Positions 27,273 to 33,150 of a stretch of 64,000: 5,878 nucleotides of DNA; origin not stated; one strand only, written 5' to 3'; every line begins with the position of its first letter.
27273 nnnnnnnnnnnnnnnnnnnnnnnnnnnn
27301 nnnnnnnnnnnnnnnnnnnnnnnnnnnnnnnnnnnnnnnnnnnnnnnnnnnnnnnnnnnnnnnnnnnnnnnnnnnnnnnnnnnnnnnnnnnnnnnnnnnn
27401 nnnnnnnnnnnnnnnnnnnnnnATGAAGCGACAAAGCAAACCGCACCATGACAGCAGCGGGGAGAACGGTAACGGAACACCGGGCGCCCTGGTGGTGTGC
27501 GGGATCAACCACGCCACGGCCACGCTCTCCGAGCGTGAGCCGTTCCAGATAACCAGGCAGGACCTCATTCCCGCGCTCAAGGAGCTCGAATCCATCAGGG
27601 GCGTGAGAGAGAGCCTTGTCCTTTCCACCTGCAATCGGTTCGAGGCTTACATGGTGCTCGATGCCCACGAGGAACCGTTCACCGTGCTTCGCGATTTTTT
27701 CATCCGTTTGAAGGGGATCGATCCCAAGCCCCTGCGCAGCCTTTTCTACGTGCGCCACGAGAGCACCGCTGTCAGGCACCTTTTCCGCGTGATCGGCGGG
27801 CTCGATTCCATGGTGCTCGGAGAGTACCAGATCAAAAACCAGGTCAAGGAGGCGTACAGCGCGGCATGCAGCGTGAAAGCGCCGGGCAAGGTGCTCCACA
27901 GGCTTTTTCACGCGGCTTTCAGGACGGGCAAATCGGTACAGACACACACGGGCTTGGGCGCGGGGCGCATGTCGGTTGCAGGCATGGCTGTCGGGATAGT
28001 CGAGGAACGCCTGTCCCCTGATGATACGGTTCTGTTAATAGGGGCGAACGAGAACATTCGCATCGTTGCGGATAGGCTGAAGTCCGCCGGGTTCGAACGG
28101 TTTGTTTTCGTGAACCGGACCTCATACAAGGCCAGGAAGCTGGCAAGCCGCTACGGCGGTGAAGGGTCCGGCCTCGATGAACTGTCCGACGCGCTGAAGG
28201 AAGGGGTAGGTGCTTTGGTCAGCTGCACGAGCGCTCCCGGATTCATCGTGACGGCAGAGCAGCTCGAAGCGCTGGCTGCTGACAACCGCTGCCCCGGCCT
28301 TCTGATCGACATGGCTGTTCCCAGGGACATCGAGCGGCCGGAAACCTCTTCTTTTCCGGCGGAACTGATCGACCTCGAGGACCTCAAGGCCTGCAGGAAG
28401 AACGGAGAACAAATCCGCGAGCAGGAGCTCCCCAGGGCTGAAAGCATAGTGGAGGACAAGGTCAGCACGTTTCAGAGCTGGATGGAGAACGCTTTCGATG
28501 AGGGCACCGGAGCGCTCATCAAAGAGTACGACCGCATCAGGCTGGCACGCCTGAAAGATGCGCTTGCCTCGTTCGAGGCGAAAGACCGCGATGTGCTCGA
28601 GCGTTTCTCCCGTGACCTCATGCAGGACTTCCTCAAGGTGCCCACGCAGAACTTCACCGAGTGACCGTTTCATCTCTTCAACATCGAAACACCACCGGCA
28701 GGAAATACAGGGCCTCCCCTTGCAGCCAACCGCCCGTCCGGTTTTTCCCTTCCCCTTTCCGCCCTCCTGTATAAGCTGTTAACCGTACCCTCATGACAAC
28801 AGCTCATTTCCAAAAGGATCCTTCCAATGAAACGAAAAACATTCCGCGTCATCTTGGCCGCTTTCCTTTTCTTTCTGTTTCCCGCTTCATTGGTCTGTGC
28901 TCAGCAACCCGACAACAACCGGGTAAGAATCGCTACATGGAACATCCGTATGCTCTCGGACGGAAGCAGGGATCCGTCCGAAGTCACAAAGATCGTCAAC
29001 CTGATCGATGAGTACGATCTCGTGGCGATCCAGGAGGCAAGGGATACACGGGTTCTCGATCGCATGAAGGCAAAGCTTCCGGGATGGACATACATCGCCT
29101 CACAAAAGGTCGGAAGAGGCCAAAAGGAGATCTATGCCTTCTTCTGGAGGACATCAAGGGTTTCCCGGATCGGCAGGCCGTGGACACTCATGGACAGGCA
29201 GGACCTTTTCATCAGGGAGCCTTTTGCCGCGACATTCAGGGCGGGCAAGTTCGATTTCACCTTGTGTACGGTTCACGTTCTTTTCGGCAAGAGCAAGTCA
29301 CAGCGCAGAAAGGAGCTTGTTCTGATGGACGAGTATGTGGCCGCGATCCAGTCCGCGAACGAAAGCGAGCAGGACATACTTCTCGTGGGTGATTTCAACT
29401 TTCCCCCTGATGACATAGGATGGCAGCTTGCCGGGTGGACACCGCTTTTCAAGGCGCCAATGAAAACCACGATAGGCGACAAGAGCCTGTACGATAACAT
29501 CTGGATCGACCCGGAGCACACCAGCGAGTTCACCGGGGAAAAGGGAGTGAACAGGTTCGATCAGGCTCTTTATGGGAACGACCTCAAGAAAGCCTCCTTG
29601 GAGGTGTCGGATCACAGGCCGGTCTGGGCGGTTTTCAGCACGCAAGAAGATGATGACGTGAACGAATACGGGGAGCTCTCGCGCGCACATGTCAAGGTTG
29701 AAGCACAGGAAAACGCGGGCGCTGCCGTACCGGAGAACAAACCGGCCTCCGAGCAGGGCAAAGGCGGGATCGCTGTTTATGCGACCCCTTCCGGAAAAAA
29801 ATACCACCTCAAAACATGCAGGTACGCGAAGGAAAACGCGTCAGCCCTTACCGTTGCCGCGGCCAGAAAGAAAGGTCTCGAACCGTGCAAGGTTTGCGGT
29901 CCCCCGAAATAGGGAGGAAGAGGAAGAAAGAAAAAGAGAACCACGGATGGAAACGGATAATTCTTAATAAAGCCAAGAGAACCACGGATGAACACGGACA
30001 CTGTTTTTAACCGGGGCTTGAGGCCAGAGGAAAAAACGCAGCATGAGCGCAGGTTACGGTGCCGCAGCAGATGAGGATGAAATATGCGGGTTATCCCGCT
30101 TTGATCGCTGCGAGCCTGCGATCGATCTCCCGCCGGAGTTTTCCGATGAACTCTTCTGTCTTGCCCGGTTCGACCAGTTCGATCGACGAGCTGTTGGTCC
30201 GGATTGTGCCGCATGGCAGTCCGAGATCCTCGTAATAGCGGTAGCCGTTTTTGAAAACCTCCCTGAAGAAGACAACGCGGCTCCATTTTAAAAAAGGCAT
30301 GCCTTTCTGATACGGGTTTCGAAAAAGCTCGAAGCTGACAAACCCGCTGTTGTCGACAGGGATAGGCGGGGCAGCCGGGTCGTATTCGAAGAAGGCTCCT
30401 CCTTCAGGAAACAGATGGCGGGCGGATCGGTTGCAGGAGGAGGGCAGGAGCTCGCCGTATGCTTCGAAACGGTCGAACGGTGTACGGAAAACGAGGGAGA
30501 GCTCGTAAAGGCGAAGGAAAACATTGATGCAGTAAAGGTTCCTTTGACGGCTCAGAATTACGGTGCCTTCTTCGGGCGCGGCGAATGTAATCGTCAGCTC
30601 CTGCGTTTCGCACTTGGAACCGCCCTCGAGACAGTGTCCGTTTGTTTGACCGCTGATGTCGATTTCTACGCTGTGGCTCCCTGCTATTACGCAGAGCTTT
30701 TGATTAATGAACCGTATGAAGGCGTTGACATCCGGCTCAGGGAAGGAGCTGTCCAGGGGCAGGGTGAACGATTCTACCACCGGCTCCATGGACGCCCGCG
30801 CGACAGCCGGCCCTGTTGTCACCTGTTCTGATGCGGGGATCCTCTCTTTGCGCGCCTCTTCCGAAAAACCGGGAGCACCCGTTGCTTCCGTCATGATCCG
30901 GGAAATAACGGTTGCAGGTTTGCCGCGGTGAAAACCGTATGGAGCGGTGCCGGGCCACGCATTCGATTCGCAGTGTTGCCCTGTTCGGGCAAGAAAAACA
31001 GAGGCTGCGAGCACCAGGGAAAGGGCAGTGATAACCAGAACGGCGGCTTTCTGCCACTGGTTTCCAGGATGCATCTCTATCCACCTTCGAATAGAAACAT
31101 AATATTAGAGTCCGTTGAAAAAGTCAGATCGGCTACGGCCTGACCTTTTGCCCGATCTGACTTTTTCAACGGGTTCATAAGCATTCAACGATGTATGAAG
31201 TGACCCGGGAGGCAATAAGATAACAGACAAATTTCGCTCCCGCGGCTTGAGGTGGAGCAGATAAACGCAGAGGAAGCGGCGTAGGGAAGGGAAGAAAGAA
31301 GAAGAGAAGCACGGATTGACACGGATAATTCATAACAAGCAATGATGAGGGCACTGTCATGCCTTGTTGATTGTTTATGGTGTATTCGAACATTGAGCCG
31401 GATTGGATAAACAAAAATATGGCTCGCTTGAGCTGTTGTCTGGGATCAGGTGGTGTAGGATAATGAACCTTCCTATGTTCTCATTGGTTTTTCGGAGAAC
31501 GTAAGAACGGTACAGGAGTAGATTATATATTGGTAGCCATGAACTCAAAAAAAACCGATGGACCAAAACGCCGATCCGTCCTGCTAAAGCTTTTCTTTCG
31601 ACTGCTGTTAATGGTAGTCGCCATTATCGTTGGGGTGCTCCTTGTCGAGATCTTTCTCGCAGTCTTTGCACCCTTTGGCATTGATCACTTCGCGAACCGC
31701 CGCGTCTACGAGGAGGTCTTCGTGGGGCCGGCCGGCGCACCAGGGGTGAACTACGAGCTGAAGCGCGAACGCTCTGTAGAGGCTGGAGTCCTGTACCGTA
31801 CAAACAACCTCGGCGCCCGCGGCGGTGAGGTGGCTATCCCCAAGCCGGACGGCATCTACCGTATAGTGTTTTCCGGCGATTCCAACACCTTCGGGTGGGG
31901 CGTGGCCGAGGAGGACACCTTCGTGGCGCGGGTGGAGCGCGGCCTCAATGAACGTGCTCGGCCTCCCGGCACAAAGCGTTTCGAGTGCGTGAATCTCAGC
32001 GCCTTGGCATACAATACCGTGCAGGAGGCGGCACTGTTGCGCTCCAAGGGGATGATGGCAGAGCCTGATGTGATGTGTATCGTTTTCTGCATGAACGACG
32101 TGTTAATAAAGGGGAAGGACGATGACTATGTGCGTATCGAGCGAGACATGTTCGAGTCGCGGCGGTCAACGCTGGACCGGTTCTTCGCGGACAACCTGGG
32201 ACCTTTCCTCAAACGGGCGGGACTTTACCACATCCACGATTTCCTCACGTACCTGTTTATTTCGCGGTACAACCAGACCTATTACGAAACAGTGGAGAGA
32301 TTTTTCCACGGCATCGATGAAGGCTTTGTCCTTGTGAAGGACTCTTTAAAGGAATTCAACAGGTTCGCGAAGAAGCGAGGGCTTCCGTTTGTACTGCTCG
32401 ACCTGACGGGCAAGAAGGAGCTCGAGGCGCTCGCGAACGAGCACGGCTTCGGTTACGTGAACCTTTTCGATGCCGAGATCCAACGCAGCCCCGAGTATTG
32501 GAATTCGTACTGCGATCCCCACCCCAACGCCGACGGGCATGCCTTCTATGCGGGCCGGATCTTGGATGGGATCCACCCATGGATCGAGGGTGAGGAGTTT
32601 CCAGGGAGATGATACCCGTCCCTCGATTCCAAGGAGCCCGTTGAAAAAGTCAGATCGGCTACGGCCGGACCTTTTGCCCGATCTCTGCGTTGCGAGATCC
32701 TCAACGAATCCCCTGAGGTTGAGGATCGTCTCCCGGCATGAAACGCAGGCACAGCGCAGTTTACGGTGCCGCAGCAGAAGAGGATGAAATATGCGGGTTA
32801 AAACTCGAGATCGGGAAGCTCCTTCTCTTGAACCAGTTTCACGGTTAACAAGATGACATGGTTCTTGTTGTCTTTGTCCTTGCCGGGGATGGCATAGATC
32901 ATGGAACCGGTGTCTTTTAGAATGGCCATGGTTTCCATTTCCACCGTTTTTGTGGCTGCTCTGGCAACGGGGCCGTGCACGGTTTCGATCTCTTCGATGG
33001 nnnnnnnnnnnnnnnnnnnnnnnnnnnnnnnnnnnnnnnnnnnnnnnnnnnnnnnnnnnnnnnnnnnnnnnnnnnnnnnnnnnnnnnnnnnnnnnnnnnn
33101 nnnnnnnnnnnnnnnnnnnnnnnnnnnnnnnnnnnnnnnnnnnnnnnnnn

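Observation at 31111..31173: Repeat family B: 63-nt perfect hairpin (21-bp arms) with a second, truncated copy 1.5 kb away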

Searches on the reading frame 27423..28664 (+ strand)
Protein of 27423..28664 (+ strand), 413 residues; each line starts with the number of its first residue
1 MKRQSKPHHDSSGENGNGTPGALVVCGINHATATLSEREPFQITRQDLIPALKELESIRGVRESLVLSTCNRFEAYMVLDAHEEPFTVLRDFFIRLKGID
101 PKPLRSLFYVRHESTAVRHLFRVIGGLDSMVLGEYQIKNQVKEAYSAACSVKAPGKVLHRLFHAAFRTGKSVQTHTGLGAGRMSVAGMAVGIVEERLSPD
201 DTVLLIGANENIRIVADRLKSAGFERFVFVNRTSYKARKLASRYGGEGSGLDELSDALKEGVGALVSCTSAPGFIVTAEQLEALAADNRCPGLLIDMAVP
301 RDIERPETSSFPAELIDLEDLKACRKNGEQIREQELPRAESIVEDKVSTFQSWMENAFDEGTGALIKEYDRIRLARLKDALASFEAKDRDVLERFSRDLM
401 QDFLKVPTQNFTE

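Call 54: list_cluster_members(proteins=[window:27423-28664:+, window:26243-27451:+, window:23422-25074:+, window:30091-31074:-, window:35001-37151:+])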
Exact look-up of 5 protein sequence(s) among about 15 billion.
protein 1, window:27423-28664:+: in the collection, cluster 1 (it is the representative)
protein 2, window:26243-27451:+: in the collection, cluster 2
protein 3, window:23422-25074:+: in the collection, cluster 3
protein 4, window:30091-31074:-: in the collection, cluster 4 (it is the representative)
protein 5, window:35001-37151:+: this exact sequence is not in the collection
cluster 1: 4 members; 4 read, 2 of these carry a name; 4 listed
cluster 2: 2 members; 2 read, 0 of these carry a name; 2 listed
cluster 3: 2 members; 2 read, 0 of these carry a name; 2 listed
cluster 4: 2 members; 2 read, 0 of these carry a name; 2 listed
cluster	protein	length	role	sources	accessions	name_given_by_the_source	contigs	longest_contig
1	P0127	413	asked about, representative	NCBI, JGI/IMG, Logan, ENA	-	-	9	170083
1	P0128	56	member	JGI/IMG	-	peptide/nickel transport system substrate-binding protein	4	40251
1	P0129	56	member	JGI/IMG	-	peptide/nickel transport system substrate-binding protein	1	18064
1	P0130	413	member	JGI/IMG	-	-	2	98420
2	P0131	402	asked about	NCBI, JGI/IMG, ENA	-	-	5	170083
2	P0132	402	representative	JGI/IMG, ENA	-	-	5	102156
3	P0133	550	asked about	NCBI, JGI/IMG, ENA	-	-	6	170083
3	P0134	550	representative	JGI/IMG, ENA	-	-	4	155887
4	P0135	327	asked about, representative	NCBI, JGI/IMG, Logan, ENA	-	-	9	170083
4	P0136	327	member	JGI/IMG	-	-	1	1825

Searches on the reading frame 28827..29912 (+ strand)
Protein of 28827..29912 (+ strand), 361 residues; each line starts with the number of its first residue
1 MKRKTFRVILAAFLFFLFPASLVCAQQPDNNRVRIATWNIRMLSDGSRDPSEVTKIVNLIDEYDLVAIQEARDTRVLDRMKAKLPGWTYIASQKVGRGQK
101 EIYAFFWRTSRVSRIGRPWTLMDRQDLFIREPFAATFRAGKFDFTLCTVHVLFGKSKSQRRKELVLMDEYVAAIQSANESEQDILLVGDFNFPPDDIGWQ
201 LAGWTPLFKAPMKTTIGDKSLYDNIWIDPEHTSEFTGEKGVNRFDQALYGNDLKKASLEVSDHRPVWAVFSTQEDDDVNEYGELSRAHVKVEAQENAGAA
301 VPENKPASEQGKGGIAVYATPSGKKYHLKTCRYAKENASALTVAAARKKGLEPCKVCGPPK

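Call 45: search_protein_families(library=pfam, proteins=[window:28827-29912:+], max_evalue=0.01)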
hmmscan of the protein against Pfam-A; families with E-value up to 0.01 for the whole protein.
window:28827-29912:+ (361 aa): 2 families
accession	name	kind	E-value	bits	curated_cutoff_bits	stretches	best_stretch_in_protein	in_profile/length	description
PF03372.29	Exo_endo_phos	-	1.5e-11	44.9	24.5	1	36-259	1-212/225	Endonuclease/Exonuclease/phosphatase family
PF22669.2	Exo_endo_phos2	-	0.00025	21.1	27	0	134-192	119-179/288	Endonuclease/Exonuclease/phosphatase family 2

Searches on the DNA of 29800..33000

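Call 23: search_rna_families(source=window, start=29800, end=33000, threshold=evalue, max_evalue=10)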
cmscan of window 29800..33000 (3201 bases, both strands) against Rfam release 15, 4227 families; matches with E-value up to 10: 4.
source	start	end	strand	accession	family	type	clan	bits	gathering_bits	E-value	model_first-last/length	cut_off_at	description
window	31112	31172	+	RF03330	mir-750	Gene; miRNA;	-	21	60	0.25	1-80/80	no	mir-750 microRNA precursor family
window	31105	31179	-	RF01900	mir-2024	Gene; miRNA;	-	18.5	69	3.1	1-77/77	no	mir-2024 microRNA precursor family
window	30967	31094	-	RF01984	ZEB2_AS1_1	Gene; lncRNA;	-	17.9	80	7.6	1-128/128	no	ZEB2 antisense RNA 1 conserved region 1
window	29988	30067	-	RF01724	SAM-Chlorobi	Cis-reg;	-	16.3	35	9.8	1-87/87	no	SAM-Chlorobi RNA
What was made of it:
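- On Any Rfam RNA family: The best window matches are spurious miRNA-precursor hits at 21 and 18.5 bits, against thresholds of 60 and 69 (call 23).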

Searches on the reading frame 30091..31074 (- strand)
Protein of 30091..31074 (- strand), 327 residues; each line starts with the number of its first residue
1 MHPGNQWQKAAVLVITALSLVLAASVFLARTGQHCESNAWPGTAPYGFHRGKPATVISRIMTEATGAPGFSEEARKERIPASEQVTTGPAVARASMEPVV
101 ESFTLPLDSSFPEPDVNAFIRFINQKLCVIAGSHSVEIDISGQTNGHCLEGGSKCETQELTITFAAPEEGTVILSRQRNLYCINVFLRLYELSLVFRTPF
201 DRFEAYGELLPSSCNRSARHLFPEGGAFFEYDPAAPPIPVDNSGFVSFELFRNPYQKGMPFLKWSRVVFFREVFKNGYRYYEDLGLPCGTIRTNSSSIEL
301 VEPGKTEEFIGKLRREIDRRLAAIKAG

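Call 45: search_protein_families(library=pfam, proteins=[window:30091-31074:-], max_evalue=0.01)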
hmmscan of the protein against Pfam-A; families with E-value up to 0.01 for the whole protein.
window:30091-31074:- (327 aa): 0 families

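Call 51: find_encoding_contigs(protein=window:30091-31074:-, flank=10000, max_places=10)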
Protein window:30091-31074:- (327 aa): 14 contigs read that carry it; 5 places shown.
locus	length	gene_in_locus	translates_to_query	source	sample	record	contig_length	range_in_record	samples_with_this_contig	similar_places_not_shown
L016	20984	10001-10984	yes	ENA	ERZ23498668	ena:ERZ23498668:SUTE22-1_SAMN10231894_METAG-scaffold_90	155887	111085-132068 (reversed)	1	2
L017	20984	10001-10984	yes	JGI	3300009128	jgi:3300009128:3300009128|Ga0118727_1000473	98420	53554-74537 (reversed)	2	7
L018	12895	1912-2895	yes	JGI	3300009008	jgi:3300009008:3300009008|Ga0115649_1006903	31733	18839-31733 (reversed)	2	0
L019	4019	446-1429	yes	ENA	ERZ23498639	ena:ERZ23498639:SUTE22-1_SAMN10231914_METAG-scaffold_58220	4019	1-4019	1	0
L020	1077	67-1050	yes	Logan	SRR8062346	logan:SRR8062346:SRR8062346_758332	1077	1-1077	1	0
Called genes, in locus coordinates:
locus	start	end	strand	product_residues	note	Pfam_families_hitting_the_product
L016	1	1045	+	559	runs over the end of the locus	PF00890:FAD_binding_2 (faint), PF01266:DAO (faint), PF07992:Pyr_redox_2, PF13738:Pyr_redox_3, PF01593:Amino_oxidase (weak), PF00070:Pyr_redox, PF02852:Pyr_redox_dim, PF00581:Rhodanese, +1 more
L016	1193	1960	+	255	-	-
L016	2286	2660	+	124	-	PF00392:GntR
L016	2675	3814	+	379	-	PF01145:Band_7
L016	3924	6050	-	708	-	PF22842:Pel9A-like_beta_helix (faint), PF21231:GH141_M, PF13229:Beta_helix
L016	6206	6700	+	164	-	PF08281:Sigma70_r4_2, PF04545:Sigma70_r4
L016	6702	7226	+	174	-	-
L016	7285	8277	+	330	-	PF00263:Secretin (faint)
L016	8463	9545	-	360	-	PF13472:Lipase_GDSL_2 (faint)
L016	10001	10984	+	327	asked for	-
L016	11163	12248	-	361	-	PF03372:Exo_endo_phos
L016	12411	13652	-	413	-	PF05201:GlutR_N, PF01488:Shikimate_DH, PF00745:GlutR_dimer (weak)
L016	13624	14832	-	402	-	PF03916:NrfD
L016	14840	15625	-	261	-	PF12838:Fer4_7 (faint), PF13247:Fer4_11, PF13237:Fer4_10 (weak), PF12837:Fer4_6 (weak), PF00037:Fer4 (weak), PF13187:Fer4_9 (weak), PF13247:Fer4_11 (weak)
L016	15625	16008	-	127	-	-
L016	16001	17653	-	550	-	PF12797:Fer4_2 (faint), PF13183:Fer4_8, PF13534:Fer4_17 (weak)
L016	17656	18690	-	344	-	PF02665:Nitrate_red_gam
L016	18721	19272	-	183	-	PF14361:RsbRD_N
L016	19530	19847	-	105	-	PF04358:DsrC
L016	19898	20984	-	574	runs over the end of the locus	PF14691:Fer4_20, PF00070:Pyr_redox (faint), PF00890:FAD_binding_2 (weak), PF01134:GIDA (faint), PF01266:DAO, PF07992:Pyr_redox_2, PF12831:FAD_oxidored (weak), PF13450:NAD_binding_8, +4 more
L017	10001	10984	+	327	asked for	-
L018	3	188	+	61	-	?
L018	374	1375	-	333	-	PF13472:Lipase_GDSL_2 (faint)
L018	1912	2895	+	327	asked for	-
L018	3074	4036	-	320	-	PF03372:Exo_endo_phos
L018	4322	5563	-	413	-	PF05201:GlutR_N, PF01488:Shikimate_DH, PF00745:GlutR_dimer (weak)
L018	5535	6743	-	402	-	PF03916:NrfD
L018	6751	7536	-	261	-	PF12838:Fer4_7 (faint), PF13247:Fer4_11, PF13237:Fer4_10 (weak), PF12837:Fer4_6 (weak), PF00037:Fer4 (weak), PF13187:Fer4_9 (weak), PF13247:Fer4_11 (weak)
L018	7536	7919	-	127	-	-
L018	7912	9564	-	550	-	PF12797:Fer4_2 (faint), PF13237:Fer4_10 (faint), PF13183:Fer4_8, PF13534:Fer4_17 (weak)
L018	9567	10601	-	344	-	PF02665:Nitrate_red_gam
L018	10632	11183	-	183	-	PF14361:RsbRD_N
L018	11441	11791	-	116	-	PF04358:DsrC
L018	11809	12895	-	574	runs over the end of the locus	PF14691:Fer4_20, PF00070:Pyr_redox (faint), PF00890:FAD_binding_2 (weak), PF01134:GIDA (faint), PF01266:DAO, PF07992:Pyr_redox_2, PF12831:FAD_oxidored (weak), PF13450:NAD_binding_8, +4 more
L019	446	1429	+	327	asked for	-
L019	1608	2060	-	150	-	-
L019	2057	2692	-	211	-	PF03372:Exo_endo_phos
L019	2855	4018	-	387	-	?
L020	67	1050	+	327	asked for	-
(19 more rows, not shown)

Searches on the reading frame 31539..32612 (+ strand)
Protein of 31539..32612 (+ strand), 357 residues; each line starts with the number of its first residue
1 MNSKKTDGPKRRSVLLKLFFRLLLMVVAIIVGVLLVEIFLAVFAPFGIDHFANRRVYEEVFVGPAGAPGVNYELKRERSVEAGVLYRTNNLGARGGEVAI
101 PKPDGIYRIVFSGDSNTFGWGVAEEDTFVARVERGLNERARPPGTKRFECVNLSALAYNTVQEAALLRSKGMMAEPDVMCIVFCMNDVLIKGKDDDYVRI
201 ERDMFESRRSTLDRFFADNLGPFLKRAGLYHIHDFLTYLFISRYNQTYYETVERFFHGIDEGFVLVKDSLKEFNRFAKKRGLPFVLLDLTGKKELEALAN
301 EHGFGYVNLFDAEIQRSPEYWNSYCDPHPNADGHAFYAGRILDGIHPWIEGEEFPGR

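Call 31: find_encoding_contigs(protein=window:31539-32612:+, flank=10000, max_places=10)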
Protein window:31539-32612:+ (357 aa): 2 contigs read that carry it; 2 places shown.
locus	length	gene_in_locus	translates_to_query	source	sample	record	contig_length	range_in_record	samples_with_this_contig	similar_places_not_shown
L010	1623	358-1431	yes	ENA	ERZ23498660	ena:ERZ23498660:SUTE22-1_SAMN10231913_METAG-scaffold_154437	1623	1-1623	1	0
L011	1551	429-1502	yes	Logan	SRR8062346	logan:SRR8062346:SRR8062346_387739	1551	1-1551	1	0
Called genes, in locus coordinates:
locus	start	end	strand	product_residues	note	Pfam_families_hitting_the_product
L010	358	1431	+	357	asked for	PF13472:Lipase_GDSL_2 (faint)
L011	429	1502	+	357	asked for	PF13472:Lipase_GDSL_2 (faint)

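Call 34: find_homologous_proteins(query=window:31539-32612:+, max_evalue=1e-20)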
Query window:31539-32612:+ (357 aa): 6 proteins with E <= 1e-20 among 3924 candidates.
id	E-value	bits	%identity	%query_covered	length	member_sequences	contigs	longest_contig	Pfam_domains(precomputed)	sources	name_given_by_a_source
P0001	6.5e-243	824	100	100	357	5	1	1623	PF13472.13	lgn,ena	-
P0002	8.4e-140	484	62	91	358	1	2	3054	PF13472.13,PF00657.29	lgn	-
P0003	1.9e-139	483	63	89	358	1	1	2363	PF13472.13,PF00657.29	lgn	-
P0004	3.4e-123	430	56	93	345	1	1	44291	PF13472.13,PF00657.29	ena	-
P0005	1.4e-85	306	43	94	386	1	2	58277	PF13472.13,PF00657.29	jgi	-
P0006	1.5e-22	99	33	75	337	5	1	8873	PF13472.13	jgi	jgi:lysophospholipase L1-like esterase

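Call 35: find_encoding_contigs(protein=P0004, flank=10000, max_places=3)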
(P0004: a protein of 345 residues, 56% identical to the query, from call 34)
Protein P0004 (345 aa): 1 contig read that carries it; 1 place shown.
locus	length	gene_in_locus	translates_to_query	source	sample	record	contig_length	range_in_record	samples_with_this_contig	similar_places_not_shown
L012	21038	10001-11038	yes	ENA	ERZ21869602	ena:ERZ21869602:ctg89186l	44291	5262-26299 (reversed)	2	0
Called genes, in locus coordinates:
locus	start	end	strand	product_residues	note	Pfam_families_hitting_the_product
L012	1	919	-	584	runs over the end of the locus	PF01594:AI-2E_transport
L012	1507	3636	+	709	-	PF00884:Sulfatase, PF01663:Phosphodiest, PF16347:SGSH_C, PF13432:TPR_16 (weak), PF23914:TPR_CcmH_CycH (weak), PF13432:TPR_16, PF14559:TPR_19, PF13432:TPR_16, +15 more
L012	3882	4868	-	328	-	PF19777:DUF6263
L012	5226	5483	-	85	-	-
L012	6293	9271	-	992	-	-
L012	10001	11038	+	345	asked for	PF00657:Lipase_GDSL (faint), PF13472:Lipase_GDSL_2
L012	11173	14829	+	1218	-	PF18951:DUF5695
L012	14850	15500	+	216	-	PF13590:DUF4136 (weak)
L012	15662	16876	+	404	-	PF00248:Aldo_ket_red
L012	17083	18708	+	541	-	PF00171:Aldedh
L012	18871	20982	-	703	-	PF09835:DUF2062 (weak), PF05359:DUF748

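Call 36: find_encoding_contigs(protein=P0002, flank=10000, max_places=3)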
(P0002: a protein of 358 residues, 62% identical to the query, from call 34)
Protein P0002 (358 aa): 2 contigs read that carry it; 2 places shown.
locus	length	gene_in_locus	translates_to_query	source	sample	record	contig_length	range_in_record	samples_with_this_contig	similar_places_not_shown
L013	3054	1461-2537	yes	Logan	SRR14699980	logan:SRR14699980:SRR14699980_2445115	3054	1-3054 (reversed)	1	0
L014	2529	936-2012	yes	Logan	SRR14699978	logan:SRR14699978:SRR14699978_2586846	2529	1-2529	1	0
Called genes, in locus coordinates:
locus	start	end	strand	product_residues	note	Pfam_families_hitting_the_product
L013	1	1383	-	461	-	?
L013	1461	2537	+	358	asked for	PF00657:Lipase_GDSL (faint), PF13472:Lipase_GDSL_2 (weak)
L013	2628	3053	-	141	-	?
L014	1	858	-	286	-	?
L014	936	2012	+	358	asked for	PF00657:Lipase_GDSL (faint), PF13472:Lipase_GDSL_2 (weak)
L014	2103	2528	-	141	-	?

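Call 37: find_encoding_contigs(protein=P0003, flank=10000, max_places=3)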
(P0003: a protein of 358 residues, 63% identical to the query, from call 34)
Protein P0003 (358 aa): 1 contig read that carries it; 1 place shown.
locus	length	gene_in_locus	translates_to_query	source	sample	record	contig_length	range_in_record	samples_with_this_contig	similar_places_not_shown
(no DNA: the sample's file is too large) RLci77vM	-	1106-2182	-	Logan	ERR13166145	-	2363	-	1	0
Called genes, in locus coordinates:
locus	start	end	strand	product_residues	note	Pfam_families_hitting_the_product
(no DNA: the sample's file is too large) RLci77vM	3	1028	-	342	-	?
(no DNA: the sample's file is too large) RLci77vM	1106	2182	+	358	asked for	PF00657:Lipase_GDSL (weak), PF13472:Lipase_GDSL_2 (weak)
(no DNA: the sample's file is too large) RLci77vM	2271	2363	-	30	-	?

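Call 74: find_encoding_contigs(protein=P0005, flank=10000, max_places=3)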
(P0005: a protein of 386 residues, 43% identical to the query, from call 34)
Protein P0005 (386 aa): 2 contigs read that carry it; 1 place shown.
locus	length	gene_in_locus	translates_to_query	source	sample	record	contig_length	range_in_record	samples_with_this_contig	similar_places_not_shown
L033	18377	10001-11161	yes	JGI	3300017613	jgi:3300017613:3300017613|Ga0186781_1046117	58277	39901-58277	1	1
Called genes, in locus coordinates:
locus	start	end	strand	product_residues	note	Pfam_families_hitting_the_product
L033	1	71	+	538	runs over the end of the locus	PF02057:Glyco_hydro_59 (weak)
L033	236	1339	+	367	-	PF00557:Peptidase_M24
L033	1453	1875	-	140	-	-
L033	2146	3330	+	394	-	PF02771:Acyl-CoA_dh_N, PF02770:Acyl-CoA_dh_M, PF00441:Acyl-CoA_dh_1, PF08028:Acyl-CoA_dh_2, PF22924:ACOX_C_alpha1 (faint)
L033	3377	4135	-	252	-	PF00535:Glycos_transf_2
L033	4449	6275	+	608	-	PF13522:GATase_6 (weak), PF13537:GATase_7, PF00733:Asn_synthase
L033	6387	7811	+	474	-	PF03781:FGE-sulfatase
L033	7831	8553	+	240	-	PF00117:GATase, PF07722:Peptidase_C26 (weak)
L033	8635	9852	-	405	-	-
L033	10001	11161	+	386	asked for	PF00657:Lipase_GDSL (weak), PF13472:Lipase_GDSL_2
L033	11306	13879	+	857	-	PF07719:TPR_2 (faint), PF13424:TPR_12 (weak)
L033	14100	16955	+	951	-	-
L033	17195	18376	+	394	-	?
